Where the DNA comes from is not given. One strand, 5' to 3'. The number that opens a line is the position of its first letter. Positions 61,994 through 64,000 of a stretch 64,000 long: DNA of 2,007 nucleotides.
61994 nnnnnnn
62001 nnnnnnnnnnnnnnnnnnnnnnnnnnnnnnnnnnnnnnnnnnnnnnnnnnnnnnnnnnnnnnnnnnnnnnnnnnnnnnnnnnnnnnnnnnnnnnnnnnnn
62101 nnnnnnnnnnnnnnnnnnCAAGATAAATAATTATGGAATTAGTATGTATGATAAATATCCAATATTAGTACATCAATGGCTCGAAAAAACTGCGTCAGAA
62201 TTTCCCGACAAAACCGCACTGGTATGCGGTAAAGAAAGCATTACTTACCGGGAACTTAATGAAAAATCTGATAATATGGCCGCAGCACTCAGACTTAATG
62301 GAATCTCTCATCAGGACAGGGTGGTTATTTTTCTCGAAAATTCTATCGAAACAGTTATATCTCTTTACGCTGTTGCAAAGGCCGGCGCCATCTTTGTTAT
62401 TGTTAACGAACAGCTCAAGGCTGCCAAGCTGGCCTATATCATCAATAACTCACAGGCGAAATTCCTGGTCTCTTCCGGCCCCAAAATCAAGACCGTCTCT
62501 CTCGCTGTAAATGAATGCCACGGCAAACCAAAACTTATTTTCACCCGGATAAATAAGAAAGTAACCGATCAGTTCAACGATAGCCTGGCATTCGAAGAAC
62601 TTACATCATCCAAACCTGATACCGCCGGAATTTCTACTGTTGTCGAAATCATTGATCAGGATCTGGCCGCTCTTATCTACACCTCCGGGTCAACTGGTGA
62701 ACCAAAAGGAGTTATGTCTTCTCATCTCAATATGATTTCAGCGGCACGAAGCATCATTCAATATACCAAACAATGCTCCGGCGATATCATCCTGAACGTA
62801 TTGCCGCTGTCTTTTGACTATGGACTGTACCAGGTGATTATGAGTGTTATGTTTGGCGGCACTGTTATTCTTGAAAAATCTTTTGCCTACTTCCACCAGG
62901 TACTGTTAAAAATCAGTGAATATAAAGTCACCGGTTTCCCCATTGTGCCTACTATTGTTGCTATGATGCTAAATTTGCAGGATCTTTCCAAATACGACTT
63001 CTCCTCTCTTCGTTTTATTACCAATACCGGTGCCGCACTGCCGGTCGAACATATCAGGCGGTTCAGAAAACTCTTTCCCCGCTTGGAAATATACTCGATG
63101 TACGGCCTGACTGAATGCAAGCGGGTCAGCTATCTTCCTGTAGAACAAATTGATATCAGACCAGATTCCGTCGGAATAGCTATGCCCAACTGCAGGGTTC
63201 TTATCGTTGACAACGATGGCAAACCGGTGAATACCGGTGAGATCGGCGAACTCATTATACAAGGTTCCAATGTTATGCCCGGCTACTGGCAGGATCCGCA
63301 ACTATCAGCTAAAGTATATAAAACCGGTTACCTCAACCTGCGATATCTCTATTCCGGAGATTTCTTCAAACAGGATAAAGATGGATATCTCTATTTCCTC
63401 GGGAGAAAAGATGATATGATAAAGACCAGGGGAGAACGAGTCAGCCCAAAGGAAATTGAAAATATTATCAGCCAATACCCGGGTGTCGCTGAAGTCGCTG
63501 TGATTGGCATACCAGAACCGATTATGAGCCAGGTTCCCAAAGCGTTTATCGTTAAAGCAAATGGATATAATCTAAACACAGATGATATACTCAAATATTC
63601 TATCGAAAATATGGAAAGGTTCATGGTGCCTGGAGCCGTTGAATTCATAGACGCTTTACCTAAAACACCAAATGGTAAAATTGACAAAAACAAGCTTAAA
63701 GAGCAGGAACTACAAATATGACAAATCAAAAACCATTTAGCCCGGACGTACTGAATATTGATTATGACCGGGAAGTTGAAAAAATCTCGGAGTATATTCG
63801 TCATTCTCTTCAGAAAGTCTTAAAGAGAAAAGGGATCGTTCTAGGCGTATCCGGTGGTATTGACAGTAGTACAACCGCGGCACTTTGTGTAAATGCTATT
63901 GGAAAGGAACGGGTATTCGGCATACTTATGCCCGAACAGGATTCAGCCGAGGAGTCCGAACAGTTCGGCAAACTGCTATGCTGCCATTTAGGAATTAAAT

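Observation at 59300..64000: ACP / AsnB-like amidotransferase / AMP-ligase / NadE-like cluster behind a 560-nt structured leader (promoter plus three hairpin terminators)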

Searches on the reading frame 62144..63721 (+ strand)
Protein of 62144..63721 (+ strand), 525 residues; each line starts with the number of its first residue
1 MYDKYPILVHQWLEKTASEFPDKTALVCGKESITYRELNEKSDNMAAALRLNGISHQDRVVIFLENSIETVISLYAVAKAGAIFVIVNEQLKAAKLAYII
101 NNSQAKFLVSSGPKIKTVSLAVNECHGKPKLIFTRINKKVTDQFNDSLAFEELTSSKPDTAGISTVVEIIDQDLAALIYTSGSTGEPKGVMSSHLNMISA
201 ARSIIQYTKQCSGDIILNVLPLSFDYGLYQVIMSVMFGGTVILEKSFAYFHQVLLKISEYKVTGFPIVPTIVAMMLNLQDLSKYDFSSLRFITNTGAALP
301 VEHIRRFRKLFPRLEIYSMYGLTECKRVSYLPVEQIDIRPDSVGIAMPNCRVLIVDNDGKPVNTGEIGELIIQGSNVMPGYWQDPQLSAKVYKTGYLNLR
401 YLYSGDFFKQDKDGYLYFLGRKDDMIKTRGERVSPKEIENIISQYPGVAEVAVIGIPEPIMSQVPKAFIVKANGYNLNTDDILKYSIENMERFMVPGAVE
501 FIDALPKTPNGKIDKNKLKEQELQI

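Call 8: search_protein_families(library=pfam, proteins=[window:62144-63721:+])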
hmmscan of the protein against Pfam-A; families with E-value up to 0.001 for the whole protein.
window:62144-63721:+ (525 aa): 2 families
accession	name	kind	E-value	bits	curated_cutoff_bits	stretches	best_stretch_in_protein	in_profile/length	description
PF00501.34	AMP-binding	-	4.9e-96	322.3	29.9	1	13-382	1-384/384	AMP-binding enzyme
PF13193.12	AMP-binding_C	-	1.1e-17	65.1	24.5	1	437-512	1-76/76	AMP-binding enzyme C-terminal domain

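Call 9: search_protein_families(library=ncbifam, proteins=[window:62144-63721:+])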
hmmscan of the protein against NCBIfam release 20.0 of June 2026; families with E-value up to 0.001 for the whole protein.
window:62144-63721:+ (525 aa): 107 families (the best 25 are shown)
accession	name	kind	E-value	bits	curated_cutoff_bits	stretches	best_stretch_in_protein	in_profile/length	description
TIGR03098.1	ligase_PEP_1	hypoth_equivalog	2.8e-140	468.2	592.35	1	8-520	1-516/517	acyl-CoA ligase (AMP-forming), exosortase A system-associated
NF004837.0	PRK06187.1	subfamily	1.1e-119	400.1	476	1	3-521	4-521/531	long-chain-fatty-acid--CoA ligase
NF006182.0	PRK08316.1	subfamily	2.5e-102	343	663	1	9-521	13-516/523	fatty acyl-CoA synthetase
NF005801.1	PRK07656.1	equivalog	1.9e-87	294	657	1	12-519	6-500/500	FadD3 family acyl-CoA ligase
NF006181.0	PRK08314.1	subfamily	1.6e-84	284.2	705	1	10-523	27-555/563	long-chain-fatty-acid--CoA ligase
NF052269.1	Staph_lig_FadD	equivalog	9.3e-84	281.5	650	1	11-520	4-491/499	long-chain-fatty-acid--CoA ligase FadD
TIGR01733.1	AA-adenyl-dom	subfamily_domain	2e-82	277.2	317.4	1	34-453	1-409/409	amino acid adenylation domain-containing protein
NF005702.0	PRK07514.1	subfamily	2.2e-80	270.4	558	1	16-522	12-500/506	malonyl-CoA synthase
NF005307.0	PRK06839.1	equivalog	3.7e-79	266.6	748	1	10-521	5-492/496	o-succinylbenzoate--CoA ligase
NF009233.0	PRK12583.1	subfamily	7.1e-79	265.7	832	1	11-523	22-551/558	fatty acid CoA ligase family protein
NF002966.0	PRK03640.1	equivalog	5.5e-77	259.4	556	1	10-521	5-479/483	o-succinylbenzoate--CoA ligase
NF005714.0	PRK07529.1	subfamily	6.8e-77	259.3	632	1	9-523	32-577/640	acyl-CoA synthetase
NF005676.0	PRK07470.1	equivalog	2.9e-75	253.9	774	1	10-521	23-528/544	acyl-CoA synthetase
NF005220.0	PRK06710.1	equivalog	3.4e-75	253.2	1116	1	2-522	21-553/563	long-chain-fatty-acid--CoA ligase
NF005857.1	PRK07786.1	exception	3.7e-75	253.4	733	1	13-520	15-510/513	fatty-acid--CoA ligase FadD5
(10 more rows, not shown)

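Call 21: list_cluster_members(proteins=[P0001, window:62144-63721:+, window:57497-58696:-])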
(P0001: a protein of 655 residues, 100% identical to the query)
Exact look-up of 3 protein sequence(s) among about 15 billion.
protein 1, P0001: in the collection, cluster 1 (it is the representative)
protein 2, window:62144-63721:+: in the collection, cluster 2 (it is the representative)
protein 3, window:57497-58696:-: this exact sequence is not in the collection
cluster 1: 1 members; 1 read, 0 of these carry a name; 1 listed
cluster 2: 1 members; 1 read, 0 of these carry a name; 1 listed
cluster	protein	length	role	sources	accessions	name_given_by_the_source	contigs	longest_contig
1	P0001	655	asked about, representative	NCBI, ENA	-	-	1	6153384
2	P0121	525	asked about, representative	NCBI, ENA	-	-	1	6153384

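Call 48: search_solved_structures(query=window:62144-63721:+, max_evalue=1e-40)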
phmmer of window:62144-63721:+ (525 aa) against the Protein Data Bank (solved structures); distinct sequences matched with E-value up to 1e-40: 78 (the best 60 are shown).
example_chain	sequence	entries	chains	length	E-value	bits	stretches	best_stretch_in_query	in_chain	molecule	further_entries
6mfy_A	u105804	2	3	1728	5.8e-86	292.2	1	8-521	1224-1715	Linear gramicidin synthase subunit A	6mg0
6mfz_A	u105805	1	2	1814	7.5e-86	291.8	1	8-521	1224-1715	Linear gramicidin synthase subunit A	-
9be3_A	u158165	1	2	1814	8.2e-86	291.7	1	8-521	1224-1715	Linear gramicidin synthase subunit A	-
9be4_A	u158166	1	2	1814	8.2e-86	291.7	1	8-521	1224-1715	Linear gramicidin synthase subunit A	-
9meh_A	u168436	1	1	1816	8.2e-86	291.7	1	8-521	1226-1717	Linear gramicidin synthase subunit A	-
8xjz_C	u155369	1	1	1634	8e-81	275.2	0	173-517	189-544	Peptide synthetase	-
3wvn_A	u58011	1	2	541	3.2e-72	246.9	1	4-518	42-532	Non-ribosomal peptide synthetase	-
3wv4_A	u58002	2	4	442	6.7e-59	202.9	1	4-421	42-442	Non-ribosomal peptide synthetase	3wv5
3a9u_A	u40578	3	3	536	7.7e-59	202.7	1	8-521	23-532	4-coumarate--CoA ligase | 4-coumarate:CoA ligase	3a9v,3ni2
8wev_A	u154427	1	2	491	3.2e-58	200.7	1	172-519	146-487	Feruloyl-CoA Synthetase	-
8weu_A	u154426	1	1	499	3.2e-58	200.7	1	172-519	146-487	Fatty-acyl-CoA synthase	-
8r2q_A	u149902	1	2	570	7.6e-57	196.2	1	13-519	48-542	Probable fatty-acid-CoA ligase FadD5 (Fatty-acid-CoA synthetase) (Fatty-acid-CoA synthase)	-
5bsw_A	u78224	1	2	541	2.5e-56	194.5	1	8-519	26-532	4-coumarate--CoA ligase 2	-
5bsm_A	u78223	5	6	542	4.3e-56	193.7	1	8-519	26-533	4-coumarate--CoA ligase 2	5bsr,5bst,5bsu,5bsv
5u95_A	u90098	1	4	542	4.5e-56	193.6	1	8-519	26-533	4-coumarate--CoA ligase 2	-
7dq5_A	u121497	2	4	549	8.3e-53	182.8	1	167-518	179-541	Putative ATP-dependent b-aminoacyl-ACP synthetase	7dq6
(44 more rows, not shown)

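Call 72: search_solved_structures(query=window:62144-63721:+, max_evalue=1e-70, show_alignments=1)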
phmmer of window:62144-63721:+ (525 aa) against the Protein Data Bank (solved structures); distinct sequences matched with E-value up to 1e-70: 7.
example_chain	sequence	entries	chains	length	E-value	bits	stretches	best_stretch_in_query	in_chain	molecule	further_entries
6mfy_A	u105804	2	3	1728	5.8e-86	292.2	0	8-521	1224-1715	Linear gramicidin synthase subunit A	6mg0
6mfz_A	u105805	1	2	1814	7.5e-86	291.8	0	8-521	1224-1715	Linear gramicidin synthase subunit A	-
9be3_A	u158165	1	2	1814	8.2e-86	291.7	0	8-521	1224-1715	Linear gramicidin synthase subunit A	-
9be4_A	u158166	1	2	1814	8.2e-86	291.7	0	8-521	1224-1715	Linear gramicidin synthase subunit A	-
9meh_A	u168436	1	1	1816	8.2e-86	291.7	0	8-521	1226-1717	Linear gramicidin synthase subunit A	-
8xjz_C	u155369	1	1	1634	8e-81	275.2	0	173-517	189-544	Peptide synthetase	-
3wvn_A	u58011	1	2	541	3.2e-72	246.9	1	4-518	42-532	Non-ribosomal peptide synthetase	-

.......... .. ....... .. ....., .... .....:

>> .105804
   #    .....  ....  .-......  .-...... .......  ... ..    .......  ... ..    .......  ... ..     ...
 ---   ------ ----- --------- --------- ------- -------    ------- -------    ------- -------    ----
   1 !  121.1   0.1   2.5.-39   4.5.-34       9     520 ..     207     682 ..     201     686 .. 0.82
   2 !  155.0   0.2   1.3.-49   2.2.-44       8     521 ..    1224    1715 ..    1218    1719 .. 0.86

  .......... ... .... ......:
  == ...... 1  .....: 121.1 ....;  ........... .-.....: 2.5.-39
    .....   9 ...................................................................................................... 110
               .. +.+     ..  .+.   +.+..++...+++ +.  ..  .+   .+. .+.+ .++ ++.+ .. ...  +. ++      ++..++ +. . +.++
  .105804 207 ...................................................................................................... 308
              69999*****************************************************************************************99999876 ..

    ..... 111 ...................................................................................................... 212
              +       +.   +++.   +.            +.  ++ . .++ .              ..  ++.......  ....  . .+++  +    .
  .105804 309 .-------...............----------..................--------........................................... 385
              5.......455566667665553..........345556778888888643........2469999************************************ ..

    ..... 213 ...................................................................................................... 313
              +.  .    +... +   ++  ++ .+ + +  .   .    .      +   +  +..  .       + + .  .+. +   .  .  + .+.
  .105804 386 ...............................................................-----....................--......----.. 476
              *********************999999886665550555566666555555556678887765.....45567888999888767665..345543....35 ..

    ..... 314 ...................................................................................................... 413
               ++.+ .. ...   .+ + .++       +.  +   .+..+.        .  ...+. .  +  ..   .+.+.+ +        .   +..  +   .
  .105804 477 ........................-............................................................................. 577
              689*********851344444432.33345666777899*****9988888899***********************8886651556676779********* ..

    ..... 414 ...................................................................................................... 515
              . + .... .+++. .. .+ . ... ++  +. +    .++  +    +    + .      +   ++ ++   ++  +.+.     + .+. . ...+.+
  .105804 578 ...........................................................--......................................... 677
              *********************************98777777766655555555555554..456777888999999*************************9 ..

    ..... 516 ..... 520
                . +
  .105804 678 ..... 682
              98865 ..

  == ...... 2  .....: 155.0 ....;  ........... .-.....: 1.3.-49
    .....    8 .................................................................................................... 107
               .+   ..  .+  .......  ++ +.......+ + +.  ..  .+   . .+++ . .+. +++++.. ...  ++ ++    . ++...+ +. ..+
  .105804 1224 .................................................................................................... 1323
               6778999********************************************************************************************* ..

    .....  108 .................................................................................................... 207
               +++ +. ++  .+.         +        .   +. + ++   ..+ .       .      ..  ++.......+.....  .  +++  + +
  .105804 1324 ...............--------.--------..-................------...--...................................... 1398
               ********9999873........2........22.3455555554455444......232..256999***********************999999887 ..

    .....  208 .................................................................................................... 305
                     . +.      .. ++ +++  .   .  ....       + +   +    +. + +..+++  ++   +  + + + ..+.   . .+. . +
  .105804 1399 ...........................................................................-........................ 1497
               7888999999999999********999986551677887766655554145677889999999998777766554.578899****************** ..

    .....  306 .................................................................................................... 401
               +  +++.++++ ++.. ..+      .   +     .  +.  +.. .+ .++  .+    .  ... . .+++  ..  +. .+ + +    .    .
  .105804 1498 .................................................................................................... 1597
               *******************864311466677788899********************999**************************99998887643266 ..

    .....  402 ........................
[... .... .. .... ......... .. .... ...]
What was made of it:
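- On NRPS-type adenylation domain (TIGR01733): However, the best PDB hits are NRPS A domains, and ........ aligns with the FD of both LgrA A domains (calls 48, 72).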

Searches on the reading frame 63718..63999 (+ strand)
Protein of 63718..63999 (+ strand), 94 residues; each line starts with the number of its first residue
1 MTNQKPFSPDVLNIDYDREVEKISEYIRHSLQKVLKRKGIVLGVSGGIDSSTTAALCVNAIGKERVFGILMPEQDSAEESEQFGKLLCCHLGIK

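Call 8: search_protein_families(library=pfam, proteins=[window:63718-63999:+])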
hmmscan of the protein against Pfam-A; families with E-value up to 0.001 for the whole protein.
window:63718-63999:+ (94 aa): 2 families
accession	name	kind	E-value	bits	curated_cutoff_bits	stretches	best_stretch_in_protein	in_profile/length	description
PF02540.23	NAD_synthase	-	1.9e-18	67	21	1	20-94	2-75/242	NAD synthase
PF03054.22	tRNA_Me_trans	-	0.00053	20.1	20.6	1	40-90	3-49/202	tRNA methyl transferase HUP domain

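Call 9: search_protein_families(library=ncbifam, proteins=[window:63718-63999:+])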
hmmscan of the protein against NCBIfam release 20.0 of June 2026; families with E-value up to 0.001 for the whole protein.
window:63718-63999:+ (94 aa): 11 families
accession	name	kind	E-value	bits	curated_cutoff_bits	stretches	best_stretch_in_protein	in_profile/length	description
NF002048.0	PRK00876.1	subfamily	1.1e-32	113.1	313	1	3-94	3-94/330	NAD(+) synthase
NF010587.0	PRK13980.1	equivalog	4.8e-20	71.9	255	1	10-94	5-88/267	NAD+ synthase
TIGR00552.1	nadE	equivalog_domain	3.9e-15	55.8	63.65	1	18-91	4-77/251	NAD(+) synthase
NF010588.0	PRK13981.1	equivalog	7.8e-14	51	479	1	36-94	284-342/546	NAD+ synthase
NF001979.1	PRK00768.1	equivalog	9.4e-09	35.1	250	1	13-63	14-63/266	NAD(+) synthase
NF000848.1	PRK00074.1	equivalog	4.7e-08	32.1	400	1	8-71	184-247/512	glutamine-hydrolyzing GMP synthase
TIGR00268.2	TIGR00268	equivalog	5.4e-05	22.6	150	1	29-72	4-48/259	ATP-dependent sacrificial sulfur transferase LarE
TIGR00884.1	guaA_Cterm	equivalog_domain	8e-05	22.1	338.75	1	25-70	5-48/310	glutamine-hydrolyzing GMP synthase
NF001138.1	PRK00143.1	equivalog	8.5e-05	21.6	284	1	40-90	2-45/345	tRNA 2-thiouridine(34) synthase MnmA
NF002730.0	PRK02628.1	equivalog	0.00018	19.8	473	1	3-93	323-420/677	NAD(+) synthase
TIGR01536.1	asn_synth_AEB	equivalog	0.00076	18.6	267.1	1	15-92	229-307/517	asparagine synthase (glutamine-hydrolyzing)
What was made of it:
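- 63718..64000 (+): NadE-like PP-loop ATP pyrophosphatase. Only the first 94 residues lie inside the window. PF02540 scores 67 bits, and NF002048 (PRK00876) scores 113 bits on the fragment (calls 8, 9).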
